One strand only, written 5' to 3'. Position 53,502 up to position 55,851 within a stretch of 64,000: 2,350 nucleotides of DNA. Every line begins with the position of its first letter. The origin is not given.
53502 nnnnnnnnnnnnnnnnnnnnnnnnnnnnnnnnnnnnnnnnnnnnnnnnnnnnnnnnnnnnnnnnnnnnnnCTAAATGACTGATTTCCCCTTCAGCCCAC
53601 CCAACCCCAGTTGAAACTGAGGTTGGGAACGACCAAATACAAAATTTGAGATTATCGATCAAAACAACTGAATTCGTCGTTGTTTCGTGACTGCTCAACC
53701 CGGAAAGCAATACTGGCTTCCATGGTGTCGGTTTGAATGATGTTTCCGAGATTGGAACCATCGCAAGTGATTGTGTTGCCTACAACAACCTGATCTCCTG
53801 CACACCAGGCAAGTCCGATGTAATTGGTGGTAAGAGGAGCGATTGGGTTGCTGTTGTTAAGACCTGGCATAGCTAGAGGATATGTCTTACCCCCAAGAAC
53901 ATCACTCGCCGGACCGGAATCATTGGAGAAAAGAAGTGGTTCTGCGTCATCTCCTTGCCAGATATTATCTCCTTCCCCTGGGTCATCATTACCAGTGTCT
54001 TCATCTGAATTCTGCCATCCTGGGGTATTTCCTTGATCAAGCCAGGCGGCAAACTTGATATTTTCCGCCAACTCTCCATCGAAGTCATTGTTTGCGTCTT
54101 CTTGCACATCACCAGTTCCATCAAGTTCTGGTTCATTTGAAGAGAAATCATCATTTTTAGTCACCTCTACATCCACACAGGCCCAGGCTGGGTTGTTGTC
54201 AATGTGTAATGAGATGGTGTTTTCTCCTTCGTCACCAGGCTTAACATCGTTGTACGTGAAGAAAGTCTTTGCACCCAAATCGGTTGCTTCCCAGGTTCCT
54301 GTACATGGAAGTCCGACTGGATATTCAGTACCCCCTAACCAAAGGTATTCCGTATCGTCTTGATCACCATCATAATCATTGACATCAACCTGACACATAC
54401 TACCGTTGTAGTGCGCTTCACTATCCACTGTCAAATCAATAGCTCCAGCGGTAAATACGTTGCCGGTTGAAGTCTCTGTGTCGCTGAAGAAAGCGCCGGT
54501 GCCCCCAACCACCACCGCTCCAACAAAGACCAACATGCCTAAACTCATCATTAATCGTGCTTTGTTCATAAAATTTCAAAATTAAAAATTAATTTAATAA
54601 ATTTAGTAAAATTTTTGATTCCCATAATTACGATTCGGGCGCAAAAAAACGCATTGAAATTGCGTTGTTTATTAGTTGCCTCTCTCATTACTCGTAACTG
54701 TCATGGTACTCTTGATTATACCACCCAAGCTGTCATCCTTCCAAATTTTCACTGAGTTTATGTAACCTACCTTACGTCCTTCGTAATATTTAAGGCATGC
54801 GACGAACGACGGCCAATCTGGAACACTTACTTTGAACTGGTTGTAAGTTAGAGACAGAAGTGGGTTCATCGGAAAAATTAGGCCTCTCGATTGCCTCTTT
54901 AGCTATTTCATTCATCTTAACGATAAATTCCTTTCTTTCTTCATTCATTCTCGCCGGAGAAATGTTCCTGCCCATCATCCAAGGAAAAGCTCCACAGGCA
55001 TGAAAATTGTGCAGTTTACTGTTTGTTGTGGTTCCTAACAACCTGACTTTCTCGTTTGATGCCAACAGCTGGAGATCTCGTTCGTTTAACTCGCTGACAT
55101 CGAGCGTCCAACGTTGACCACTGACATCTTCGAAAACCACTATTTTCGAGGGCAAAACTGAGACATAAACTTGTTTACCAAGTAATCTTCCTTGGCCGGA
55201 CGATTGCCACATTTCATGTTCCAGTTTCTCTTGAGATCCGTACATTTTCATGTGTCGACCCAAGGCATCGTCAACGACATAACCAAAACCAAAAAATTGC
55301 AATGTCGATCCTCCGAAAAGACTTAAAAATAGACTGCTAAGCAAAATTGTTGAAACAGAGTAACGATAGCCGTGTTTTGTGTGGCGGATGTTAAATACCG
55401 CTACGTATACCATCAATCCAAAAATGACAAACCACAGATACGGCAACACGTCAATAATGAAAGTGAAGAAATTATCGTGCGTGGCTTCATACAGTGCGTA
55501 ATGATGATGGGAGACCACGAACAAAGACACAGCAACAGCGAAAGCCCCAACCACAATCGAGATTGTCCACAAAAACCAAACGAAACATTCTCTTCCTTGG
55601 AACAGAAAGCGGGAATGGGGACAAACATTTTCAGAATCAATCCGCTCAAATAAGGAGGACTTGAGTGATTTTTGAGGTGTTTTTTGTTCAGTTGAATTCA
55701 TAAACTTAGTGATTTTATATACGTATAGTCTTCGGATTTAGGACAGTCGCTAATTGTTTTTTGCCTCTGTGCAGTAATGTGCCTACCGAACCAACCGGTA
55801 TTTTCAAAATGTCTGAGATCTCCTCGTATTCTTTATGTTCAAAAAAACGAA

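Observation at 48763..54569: Expanded SipW operon with four cognate substrates, including an LTD fusion and a membrane-anchored TasA-like protein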

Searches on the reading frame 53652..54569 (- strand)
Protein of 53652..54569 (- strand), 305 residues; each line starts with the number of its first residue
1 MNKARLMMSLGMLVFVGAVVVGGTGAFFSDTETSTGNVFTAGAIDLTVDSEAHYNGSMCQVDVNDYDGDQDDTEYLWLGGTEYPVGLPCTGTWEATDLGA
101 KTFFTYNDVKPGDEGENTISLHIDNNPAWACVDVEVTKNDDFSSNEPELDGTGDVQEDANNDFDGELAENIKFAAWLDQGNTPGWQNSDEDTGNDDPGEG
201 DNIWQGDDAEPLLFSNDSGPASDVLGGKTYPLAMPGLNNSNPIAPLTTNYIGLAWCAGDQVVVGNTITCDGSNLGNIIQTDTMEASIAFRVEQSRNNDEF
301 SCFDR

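Call 3: search_protein_families(library=pfam, proteins=[window:53652-54569:-], max_evalue=0.1)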
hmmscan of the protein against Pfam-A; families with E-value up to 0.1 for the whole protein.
window:53652-54569:- (305 aa): 1 family
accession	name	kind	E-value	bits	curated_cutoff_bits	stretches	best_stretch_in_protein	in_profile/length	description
PF12389.13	Peptidase_M73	-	1.4e-06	28.8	22.5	1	16-52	16-51/196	Camelysin metallo-endopeptidase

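Call 4: search_protein_families(library=ncbifam, proteins=[window:53652-54569:-], max_evalue=0.1)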
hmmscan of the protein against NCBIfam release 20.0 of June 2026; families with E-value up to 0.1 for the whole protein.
window:53652-54569:- (305 aa): 1 family
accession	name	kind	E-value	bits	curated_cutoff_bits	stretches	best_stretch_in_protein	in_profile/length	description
TIGR04088.1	cognate_SipW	domain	5.3e-06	26.4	19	1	13-43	4-33/34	SipW-dependent-type signal peptide-containing protein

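Call 17: search_solved_structures(query=window:53652-54569:-, max_evalue=10, show_alignments=2)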
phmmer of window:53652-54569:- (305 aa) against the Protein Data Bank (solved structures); distinct sequences matched with E-value up to 10: 0.

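Call 25: find_homologous_proteins(query=window:53652-54569:-, max_evalue=0.001)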
Query window:53652-54569:- (305 aa): 1985 proteins with E <= 0.001 among 3315 candidates; the best 120 are listed.
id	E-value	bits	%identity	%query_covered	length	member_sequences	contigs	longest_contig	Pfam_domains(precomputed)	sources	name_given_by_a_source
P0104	2.2e-197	673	100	96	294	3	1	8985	PF12389.14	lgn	-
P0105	3.7e-149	515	76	99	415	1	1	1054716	PF12389.14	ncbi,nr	ncbi:hypothetical protein IPH92_02625 [Candidatus Kaiserbacteria bacterium]|nr:MAG: hypothetical pro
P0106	8.1e-147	507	75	98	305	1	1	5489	PF12389.14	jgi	-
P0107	4.0e-141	488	73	99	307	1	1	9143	PF12389.14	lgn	-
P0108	2.1e-136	473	70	99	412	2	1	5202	PF12389.14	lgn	-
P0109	3.3e-134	466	70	99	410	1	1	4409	PF12389.14,PF19403.6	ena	-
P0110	7.5e-133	461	69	97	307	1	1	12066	PF12389.14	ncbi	-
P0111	1.0e-132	461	69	98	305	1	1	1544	PF12389.14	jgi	-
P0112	1.5e-131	457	69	98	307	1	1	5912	PF12389.14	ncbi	-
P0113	6.3e-130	451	72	96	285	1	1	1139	PF12389.14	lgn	-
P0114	9.8e-130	451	70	99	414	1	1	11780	PF12389.14,PF19403.6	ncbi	-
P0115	6.8e-129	448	69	99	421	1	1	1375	PF12389.14,PF19403.6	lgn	-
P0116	1.4e-128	447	70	99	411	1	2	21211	PF12389.14,PF19403.6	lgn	-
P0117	6.8e-128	445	71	95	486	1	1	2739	PF00092.35,PF12389.14,PF13519.13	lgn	-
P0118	1.6e-127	444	69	100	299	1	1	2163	PF12389.14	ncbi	-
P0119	1.6e-125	437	68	98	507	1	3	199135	PF12389.14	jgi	jgi:predicted ribosomally synthesized peptide with SipW-like signal peptide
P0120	2.5e-125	436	67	97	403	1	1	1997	PF12389.14,PF24514.2,PF19403.6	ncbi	-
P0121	2.7e-125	436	68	98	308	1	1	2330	PF12389.14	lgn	-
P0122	3.1e-125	436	69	97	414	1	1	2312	PF12389.14,PF19403.6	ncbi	-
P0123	1.3e-124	434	65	99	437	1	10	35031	PF12389.14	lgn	-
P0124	1.2e-123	431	68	99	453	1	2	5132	PF12389.14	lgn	-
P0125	7.5e-122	425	67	99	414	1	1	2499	PF12389.14,PF19403.6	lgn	-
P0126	7.5e-120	418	65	99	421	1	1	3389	PF12389.14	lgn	-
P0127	4.8e-119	416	66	99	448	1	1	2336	PF12389.14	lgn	-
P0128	2.4e-115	404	62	98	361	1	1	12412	PF12389.14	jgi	-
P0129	1.1e-112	395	63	98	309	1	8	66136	PF12389.14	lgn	-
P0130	6.7e-109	382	63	95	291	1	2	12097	PF12389.14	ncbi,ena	-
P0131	1.2e-105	372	61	98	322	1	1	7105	PF12389.14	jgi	jgi:predicted ribosomally synthesized peptide with SipW-like signal peptide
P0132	4.9e-105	370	64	96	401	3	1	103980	PF12389.14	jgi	jgi:predicted ribosomally synthesized peptide with SipW-like signal peptide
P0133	3.0e-104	367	63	92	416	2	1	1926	PF12389.14,PF19403.6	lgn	-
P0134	3.7e-104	367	59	98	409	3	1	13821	PF12389.14,PF19403.6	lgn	-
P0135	1.3e-103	365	59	98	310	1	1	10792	PF12389.14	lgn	-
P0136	3.6e-102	360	60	99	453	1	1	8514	PF12389.14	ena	-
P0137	1.7e-101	358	59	98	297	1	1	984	PF12389.14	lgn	-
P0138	2.2e-101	358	58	98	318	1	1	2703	PF12389.14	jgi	jgi:predicted ribosomally synthesized peptide with SipW-like signal peptide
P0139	4.3e-99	350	62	97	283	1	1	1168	PF12389.14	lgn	-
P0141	3.4e-97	344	59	100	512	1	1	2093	PF12389.14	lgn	-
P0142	6.9e-97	343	59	98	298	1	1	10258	PF12389.14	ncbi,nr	ncbi:MAG: TasA family protein [Candidatus Veblenbacteria bacterium]|nr:TasA family protein [Candidat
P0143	1.4e-96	342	59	98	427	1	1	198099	PF12389.14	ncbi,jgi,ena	ncbi:MAG: SipW-dependent-type signal peptide-containing protein [Candidatus Paceibacterota bacterium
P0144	1.9e-96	341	60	98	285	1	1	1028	PF12389.14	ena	-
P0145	2.1e-96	341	58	98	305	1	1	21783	PF12389.14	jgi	jgi:predicted ribosomally synthesized peptide with SipW-like signal peptide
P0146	3.1e-96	341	59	97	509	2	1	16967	PF12389.14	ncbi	-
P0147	5.9e-96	340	59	98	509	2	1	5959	PF12389.14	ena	-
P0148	2.5e-95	338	57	98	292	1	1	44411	PF12389.14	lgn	-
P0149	2.6e-95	338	58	98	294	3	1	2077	PF12389.14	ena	-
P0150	3.5e-95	337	60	98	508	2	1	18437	PF12389.14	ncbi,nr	ncbi:SipW-dependent-type signal peptide-containing protein [Candidatus Kaiserbacteria bacterium]|nr:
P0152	1.3e-94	335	59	98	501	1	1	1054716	PF12389.14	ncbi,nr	ncbi:hypothetical protein IPH92_02630 [Candidatus Kaiserbacteria bacterium]|nr:MAG: hypothetical pro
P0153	3.1e-94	334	57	98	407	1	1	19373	PF12389.14,PF24514.2,PF19403.6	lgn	-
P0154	3.1e-94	334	58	98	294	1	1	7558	PF12389.14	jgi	jgi:predicted ribosomally synthesized peptide with SipW-like signal peptide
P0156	6.3e-94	333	60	97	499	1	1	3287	PF12389.14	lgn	-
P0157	7.0e-94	333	58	98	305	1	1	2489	PF12389.14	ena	-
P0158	1.2e-93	332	58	91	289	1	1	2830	PF12389.14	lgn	-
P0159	2.3e-93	331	56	98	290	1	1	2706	PF12389.14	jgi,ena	-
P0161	1.1e-92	329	58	98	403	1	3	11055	PF12389.14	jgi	jgi:predicted ribosomally synthesized peptide with SipW-like signal peptide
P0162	1.5e-92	329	58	95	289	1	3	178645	PF12389.14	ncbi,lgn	-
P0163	1.9e-92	328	54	98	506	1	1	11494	PF12389.14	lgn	-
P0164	2.0e-92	328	55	98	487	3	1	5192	PF00092.35,PF12389.14,PF13519.13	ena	-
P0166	4.6e-92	327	59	98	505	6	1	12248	PF12389.14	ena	-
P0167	1.2e-91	326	55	98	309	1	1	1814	PF12389.14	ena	-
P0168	1.3e-91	326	56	99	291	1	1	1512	PF12389.14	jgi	jgi:predicted ribosomally synthesized peptide with SipW-like signal peptide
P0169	1.5e-91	325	58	98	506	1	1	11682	PF12389.14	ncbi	-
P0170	2.9e-91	324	59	98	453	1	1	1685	PF12389.14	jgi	-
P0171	6.4e-91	323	58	98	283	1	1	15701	PF12389.14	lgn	-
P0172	1.0e-90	323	56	98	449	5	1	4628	PF12389.14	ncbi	-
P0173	3.6e-90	321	58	98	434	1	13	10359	PF12389.14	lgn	-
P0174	3.6e-90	321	55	99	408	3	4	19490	PF12389.14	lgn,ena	-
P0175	3.9e-90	321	55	98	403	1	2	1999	PF12389.14,PF19403.6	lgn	-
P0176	4.0e-90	321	59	98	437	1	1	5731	PF12389.14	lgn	-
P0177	4.2e-90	321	58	98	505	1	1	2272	PF12389.14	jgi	jgi:predicted ribosomally synthesized peptide with SipW-like signal peptide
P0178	4.2e-90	321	55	99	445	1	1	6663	PF12389.14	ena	-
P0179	4.4e-90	321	53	98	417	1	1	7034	PF12389.14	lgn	-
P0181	5.1e-90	320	58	97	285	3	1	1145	PF12389.14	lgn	-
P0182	1.1e-89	319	57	98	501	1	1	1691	PF12389.14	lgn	-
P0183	1.1e-89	319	56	99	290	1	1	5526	PF12389.14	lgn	-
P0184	1.8e-89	319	55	98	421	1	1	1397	PF12389.14,PF19403.6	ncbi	-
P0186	1.9e-89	318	56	98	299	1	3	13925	PF12389.14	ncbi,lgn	-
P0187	2.2e-89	318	55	98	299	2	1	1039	PF12389.14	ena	-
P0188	2.3e-89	318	56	97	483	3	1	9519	PF13768.13,PF00092.35,PF12389.14,PF13519.13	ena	-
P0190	1.2e-88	316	57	98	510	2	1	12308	PF12389.14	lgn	-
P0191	1.2e-88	316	54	99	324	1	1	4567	PF12389.14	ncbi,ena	-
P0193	2.3e-88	315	57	98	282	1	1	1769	PF12389.14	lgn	-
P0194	2.7e-88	315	54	98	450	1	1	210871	PF12389.14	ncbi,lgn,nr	ncbi:MAG: hypothetical protein HGA67_00995 [Candidatus Yonathbacteria bacterium]|nr:hypothetical pro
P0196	3.5e-88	314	56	100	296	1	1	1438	PF12389.14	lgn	-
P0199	5.0e-88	314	56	100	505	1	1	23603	PF12389.14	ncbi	-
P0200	5.6e-88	314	54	98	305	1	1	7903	PF12389.14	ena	-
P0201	6.2e-88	314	56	91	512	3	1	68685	PF12389.14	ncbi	-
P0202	7.8e-88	313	56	91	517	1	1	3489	PF12389.14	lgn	-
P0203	1.1e-87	313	54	98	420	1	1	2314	PF12389.14,PF19403.6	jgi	jgi:predicted ribosomally synthesized peptide with SipW-like signal peptide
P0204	1.2e-87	313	56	98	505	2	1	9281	PF12389.14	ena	-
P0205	1.7e-87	312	55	99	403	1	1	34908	PF12389.14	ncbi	-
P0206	1.9e-87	312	53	99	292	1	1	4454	PF12389.14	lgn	-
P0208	2.3e-87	312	55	95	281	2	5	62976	PF12389.14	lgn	-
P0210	3.0e-87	311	53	99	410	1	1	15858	PF12389.14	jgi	jgi:predicted ribosomally synthesized peptide with SipW-like signal peptide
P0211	4.5e-87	311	56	91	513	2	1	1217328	PF12389.14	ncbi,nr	ncbi:MAG: hypothetical protein IPJ68_02795 [Candidatus Moraniibacteriota bacterium]|nr:MAG: hypothet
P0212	4.7e-87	311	54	98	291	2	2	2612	PF12389.14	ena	-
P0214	1.2e-86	309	54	99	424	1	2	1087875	PF12389.14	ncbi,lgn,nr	ncbi:MAG: hypothetical protein H6779_05370 [Candidatus Nomurabacteria bacterium]|nr:MAG: hypothetica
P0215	1.6e-86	309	56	98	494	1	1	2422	PF12389.14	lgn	-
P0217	2.4e-86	308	55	92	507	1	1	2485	PF12389.14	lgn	-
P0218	3.4e-86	308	53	98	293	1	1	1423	PF12389.14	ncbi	-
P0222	1.9e-85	305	56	97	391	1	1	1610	PF12389.14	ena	-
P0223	2.4e-85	305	52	99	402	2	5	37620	PF12389.14,PF19403.6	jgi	jgi:predicted ribosomally synthesized peptide with SipW-like signal peptide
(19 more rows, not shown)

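Call 36: predict_structure(alignment_id=A3)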
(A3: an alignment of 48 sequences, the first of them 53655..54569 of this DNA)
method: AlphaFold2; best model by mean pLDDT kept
length: 305 residues; sequences in the alignment: 48
mean_pLDDT: 81.1   pTM: 0.76
mean pLDDT of the five models: 81.1, 80.2, 79.6, 74.1, 74.0
residues with pLDDT >= 90: 156; 70-90: 78; 50-70: 35; < 50: 36
segments of 3 or more residues with pLDDT < 50: 1-3, 11-13, 15-41
pLDDT, mean of each block of 10 residues (from residue 1): 48 46 40 39 71 92 93 92 86 79 84 93 90 93 67 66 90 95 74 78 93 92 95 89 91 96 95 85 91 91 78
secondary structure, 60 per line:
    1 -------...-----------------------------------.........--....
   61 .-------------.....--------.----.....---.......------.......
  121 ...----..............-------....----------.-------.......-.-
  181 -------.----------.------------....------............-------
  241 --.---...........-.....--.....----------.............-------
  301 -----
elements in order: E46-54 E57-61 E75-79 E93-97 E101-107 E114-123 E128-141 H149-152 E171-177 E212-215 H222-225 E226-233 E247-257 E259-263 E266-270 E281-293

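Call 42: fold_search(model_id=the predicted structure, library=pdb)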
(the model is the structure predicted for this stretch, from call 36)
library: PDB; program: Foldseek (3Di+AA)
matches with E <= 10: 721; with E <= 0.001: 0
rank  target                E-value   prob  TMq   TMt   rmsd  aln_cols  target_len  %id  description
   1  7uln_A                5.9e-03  0.18  0.17  0.20  17.8       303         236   10  Turnip yellows virus N-terminal readthrough domain (released 2022-11-02)
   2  8okh_A                8.7e-03  0.41  0.21  0.30   9.1       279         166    7  Crystal structure of Bdellovibrio bacteriovorus Bd1399 (released 2023-10-25)
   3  8aur_A                9.2e-03  0.93  0.32  0.40  12.3       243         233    9  Cryo-EM structure of a TasA fibre (released 2022-11-30)
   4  6ojn_A                1.5e-02  0.51  0.22  0.18  10.9       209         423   16  Comparative Model of SGIV Major Coat Protein (MCP) Trimer Based on Cryo-EM Map (released 2019-06-12)
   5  4es8_A                1.9e-02  0.60  0.25  0.25   9.5       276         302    7  Crystal Structure of the adhesin domain of Epf from Streptococcus pyogenes in P212121 (released 2012-09-19)
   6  8okh_B                2.2e-02  0.28  0.18  0.27   9.4       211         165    6  Crystal structure of Bdellovibrio bacteriovorus Bd1399 (released 2023-10-25)
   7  4es8_B                3.2e-02  0.51  0.25  0.26   9.5       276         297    7  Crystal Structure of the adhesin domain of Epf from Streptococcus pyogenes in P212121 (released 2012-09-19)
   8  4es9_B                3.8e-02  0.60  0.27  0.27   8.4       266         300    8  Crystal Structure of the adhesin domain of Epf from Streptococcus pyogenes in P21 (released 2012-09-19)
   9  4es9_D                3.8e-02  0.54  0.25  0.26   9.5       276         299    7  Crystal Structure of the adhesin domain of Epf from Streptococcus pyogenes in P21 (released 2012-09-19)
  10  4l9b                  4.0e-02  0.18  0.22  0.19  12.2       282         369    8  Structure of native RBP from lactococcal phage 1358 (CsI derivative) (released 2014-04-30)
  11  7aeb_G                4.0e-02  0.18  0.17  0.07  14.2       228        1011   12  Cryo-EM structure of an extracellular contractile injection system in marine bacterium Algoriphagus machipongonensis,  (released 2022-02-16)
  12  2zai_D                4.0e-02  0.08  0.12  0.10  21.0       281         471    8  Crystal structure of the soluble domain of STT3 from P. furiosus (released 2007-12-11)
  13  4b5z                  4.8e-02  0.30  0.16  0.15   8.6       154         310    7  Structure of the apo-rFnBPA(189-505) from Staphylococcus aureus (released 2013-10-09)
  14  8h3u_A                6.0e-02  0.66  0.23  0.14   5.6       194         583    8  Inhibitor-bound EP, polyA model (released 2022-11-23)
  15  4es9_A                7.1e-02  0.38  0.26  0.26   9.3       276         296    7  Crystal Structure of the adhesin domain of Epf from Streptococcus pyogenes in P21 (released 2012-09-19)
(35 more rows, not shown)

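Call 64: search_protein_families(library=pfam, alignment_id=A3, max_evalue=0.01)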
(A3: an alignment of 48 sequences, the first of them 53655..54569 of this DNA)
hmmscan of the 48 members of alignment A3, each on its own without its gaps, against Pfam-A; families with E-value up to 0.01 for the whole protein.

A. member 1, window:53655-54569:- (305 aa): 1 family
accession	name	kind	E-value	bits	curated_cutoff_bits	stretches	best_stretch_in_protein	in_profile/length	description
PF12389.13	Peptidase_M73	-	1.4e-06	28.8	22.5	1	16-52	16-51/196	Camelysin metallo-endopeptidase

B. families by the number of members that match (of 48 scanned): 1 family
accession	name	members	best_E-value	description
PF12389.13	Peptidase_M73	48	5.3e-09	Camelysin metallo-endopeptidase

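Call 84: search_protein_families(library=pfam, proteins=[P0109, P0117, P0120, P0188, P0105, P0119], max_evalue=0.001)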
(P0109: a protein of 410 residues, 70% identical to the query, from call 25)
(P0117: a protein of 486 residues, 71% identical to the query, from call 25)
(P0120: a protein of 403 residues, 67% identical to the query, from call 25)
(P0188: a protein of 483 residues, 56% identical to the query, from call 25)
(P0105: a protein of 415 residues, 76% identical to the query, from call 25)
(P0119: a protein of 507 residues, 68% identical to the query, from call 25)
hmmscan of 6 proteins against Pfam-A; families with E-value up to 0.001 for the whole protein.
P0109 (410 aa): 2 families
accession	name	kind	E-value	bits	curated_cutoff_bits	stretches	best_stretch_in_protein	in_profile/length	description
PF19403.5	SpaA_2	-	2.4e-16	60.5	25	1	311-400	5-95/96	Prealbumin-like fold domain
PF12389.13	Peptidase_M73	-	7.6e-07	29.6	22.5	1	4-50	6-51/196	Camelysin metallo-endopeptidase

P0117 (486 aa): 4 families
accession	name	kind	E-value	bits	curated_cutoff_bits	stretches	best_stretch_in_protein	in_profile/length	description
PF00092.34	VWA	-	1e-25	91.4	23.8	1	304-473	1-172/174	von Willebrand factor type A domain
PF13519.12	VWA_2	-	1.2e-15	58.5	27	1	305-414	1-107/107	von Willebrand factor type A domain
PF12389.13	Peptidase_M73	-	1.4e-05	25.5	22.5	1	6-40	17-50/196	Camelysin metallo-endopeptidase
PF13768.12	VWA_3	-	0.00068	20.2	27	0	304-460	2-153/155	von Willebrand factor type A domain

P0120 (403 aa): 3 families
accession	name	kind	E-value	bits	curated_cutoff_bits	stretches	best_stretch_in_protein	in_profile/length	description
PF19403.5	SpaA_2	-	2.9e-18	66.7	25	1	306-395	5-95/96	Prealbumin-like fold domain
PF24514.1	SpaA_4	-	5.3e-06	27.6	27.3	1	327-399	27-106/107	Prealbumin-like fold domain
PF12389.13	Peptidase_M73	-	6.9e-06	26.5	22.5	1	13-50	15-51/196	Camelysin metallo-endopeptidase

P0188 (483 aa): 4 families
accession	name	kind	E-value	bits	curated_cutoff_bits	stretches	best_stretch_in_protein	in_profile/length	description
PF00092.34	VWA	-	1.1e-29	104.4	23.8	1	304-470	1-171/174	von Willebrand factor type A domain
PF13519.12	VWA_2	-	9e-15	55.7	27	1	305-412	1-106/107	von Willebrand factor type A domain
PF13768.12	VWA_3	-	1.4e-06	28.9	27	1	303-453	1-147/155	von Willebrand factor type A domain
PF12389.13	Peptidase_M73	-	1.7e-05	25.2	22.5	1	9-44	16-50/196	Camelysin metallo-endopeptidase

P0105 (415 aa): 1 family
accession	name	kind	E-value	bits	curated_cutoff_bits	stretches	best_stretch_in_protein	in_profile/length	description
PF12389.13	Peptidase_M73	-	1.4e-06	28.7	22.5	1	2-50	4-51/196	Camelysin metallo-endopeptidase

P0119 (507 aa): 1 family
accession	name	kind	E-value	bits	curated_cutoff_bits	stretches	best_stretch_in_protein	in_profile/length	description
PF12389.13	Peptidase_M73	-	5.3e-07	30.1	22.5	1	2-50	4-51/196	Camelysin metallo-endopeptidase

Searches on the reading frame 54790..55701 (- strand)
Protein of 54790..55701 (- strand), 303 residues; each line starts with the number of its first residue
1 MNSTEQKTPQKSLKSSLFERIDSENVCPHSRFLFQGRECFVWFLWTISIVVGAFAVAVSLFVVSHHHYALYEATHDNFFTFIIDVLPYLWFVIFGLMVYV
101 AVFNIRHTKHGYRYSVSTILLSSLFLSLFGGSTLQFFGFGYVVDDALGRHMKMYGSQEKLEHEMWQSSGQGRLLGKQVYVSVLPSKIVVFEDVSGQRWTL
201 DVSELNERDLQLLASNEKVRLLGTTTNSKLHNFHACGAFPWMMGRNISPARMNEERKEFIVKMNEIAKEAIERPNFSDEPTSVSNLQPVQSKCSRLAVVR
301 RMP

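Call 3: search_protein_families(library=pfam, proteins=[window:54790-55701:-], max_evalue=0.1)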
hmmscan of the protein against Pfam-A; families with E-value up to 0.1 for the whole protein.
window:54790-55701:- (303 aa): 0 families

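Call 4: search_protein_families(library=ncbifam, proteins=[window:54790-55701:-], max_evalue=0.1)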
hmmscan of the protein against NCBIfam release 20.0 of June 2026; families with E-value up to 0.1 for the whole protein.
window:54790-55701:- (303 aa): 0 families
